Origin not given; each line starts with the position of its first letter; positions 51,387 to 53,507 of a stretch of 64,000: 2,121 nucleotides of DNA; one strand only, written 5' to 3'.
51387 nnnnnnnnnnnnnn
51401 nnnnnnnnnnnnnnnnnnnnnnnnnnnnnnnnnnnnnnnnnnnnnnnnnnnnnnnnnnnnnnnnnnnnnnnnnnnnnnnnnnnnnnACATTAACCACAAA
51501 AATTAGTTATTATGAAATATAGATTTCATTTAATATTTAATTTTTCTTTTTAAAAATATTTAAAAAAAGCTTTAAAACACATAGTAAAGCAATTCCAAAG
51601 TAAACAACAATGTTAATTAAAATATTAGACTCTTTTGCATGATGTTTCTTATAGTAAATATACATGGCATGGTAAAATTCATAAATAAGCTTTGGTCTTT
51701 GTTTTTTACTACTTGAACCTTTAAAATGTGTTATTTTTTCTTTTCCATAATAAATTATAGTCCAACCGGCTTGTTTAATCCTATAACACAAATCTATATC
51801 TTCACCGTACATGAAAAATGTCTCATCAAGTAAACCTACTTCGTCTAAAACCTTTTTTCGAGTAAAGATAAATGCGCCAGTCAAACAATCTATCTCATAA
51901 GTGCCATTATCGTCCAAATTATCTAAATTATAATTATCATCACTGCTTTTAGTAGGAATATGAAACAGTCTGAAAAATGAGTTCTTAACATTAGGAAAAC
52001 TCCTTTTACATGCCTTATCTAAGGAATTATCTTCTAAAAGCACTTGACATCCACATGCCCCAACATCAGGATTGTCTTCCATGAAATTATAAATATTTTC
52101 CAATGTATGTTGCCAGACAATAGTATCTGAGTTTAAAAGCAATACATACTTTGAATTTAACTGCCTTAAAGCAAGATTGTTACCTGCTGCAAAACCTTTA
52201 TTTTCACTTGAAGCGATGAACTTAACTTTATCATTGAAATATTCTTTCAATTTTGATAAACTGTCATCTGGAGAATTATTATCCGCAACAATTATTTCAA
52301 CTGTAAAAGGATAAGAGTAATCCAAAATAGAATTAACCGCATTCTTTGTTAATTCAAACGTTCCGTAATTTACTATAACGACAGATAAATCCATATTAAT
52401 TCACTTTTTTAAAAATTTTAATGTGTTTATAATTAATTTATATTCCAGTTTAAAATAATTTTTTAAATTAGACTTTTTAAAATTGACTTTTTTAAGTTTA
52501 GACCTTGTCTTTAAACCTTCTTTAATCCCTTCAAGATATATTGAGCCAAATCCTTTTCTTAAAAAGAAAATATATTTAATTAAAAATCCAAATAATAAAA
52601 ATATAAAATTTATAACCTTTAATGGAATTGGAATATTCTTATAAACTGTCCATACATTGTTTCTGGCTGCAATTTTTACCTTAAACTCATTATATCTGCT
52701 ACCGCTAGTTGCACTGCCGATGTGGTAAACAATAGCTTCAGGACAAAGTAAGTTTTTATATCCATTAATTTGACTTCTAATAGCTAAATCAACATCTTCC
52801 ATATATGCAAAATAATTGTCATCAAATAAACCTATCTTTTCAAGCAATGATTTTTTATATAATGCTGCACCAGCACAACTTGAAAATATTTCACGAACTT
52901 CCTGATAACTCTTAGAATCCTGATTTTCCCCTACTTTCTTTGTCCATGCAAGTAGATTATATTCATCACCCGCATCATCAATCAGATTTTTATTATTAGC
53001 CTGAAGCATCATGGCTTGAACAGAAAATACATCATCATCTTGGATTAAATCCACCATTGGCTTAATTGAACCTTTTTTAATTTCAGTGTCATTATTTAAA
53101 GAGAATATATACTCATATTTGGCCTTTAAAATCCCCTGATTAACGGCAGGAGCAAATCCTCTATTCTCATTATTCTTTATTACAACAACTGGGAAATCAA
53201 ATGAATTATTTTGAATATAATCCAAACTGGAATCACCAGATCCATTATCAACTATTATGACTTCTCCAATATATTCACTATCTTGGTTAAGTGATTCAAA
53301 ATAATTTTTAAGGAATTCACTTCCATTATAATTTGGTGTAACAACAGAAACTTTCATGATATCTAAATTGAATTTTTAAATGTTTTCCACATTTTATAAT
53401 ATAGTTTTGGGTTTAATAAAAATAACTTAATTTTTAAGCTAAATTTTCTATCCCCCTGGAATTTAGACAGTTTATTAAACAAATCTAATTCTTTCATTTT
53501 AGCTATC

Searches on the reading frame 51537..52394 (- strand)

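Call 40: search_protein_families(library=pfam, proteins=[window:51537-52394:-], max_evalue=0.00001)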
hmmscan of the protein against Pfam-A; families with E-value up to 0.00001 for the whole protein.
window:51537-52394:- (285 aa): 3 families
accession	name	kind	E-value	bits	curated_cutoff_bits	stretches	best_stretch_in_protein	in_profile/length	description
PF00535.33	Glycos_transf_2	-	3.8e-23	82.7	23.3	1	4-184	1-165/168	Glycosyl transferase family 2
PF13641.12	Glyco_tranf_2_3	-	8.4e-21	75.5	27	1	3-231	3-219/230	Glycosyltransferase like family 2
PF13632.12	Glyco_trans_2_3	-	1.2e-12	48.5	27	1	83-228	1-127/198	Glycosyl transferase family group 2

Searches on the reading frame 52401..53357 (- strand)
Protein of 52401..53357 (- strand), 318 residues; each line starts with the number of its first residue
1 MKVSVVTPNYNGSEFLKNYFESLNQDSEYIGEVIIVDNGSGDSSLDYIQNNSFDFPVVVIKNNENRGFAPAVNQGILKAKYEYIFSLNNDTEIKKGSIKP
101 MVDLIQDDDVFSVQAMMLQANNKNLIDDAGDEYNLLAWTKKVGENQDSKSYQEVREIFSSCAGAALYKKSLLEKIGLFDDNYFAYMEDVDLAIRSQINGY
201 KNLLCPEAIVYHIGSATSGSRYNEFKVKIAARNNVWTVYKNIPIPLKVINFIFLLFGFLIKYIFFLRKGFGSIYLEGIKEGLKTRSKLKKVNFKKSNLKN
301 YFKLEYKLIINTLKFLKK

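Call 40: search_protein_families(library=pfam, proteins=[window:52401-53357:-], max_evalue=0.00001)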
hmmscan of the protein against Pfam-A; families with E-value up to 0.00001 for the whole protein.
window:52401-53357:- (318 aa): 2 families
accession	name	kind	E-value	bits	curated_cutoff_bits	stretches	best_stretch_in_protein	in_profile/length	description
PF00535.33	Glycos_transf_2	-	4.1e-24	85.8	23.3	1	4-175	1-167/168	Glycosyl transferase family 2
PF13641.12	Glyco_tranf_2_3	-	2.2e-07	31.6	27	1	3-214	3-213/230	Glycosyltransferase like family 2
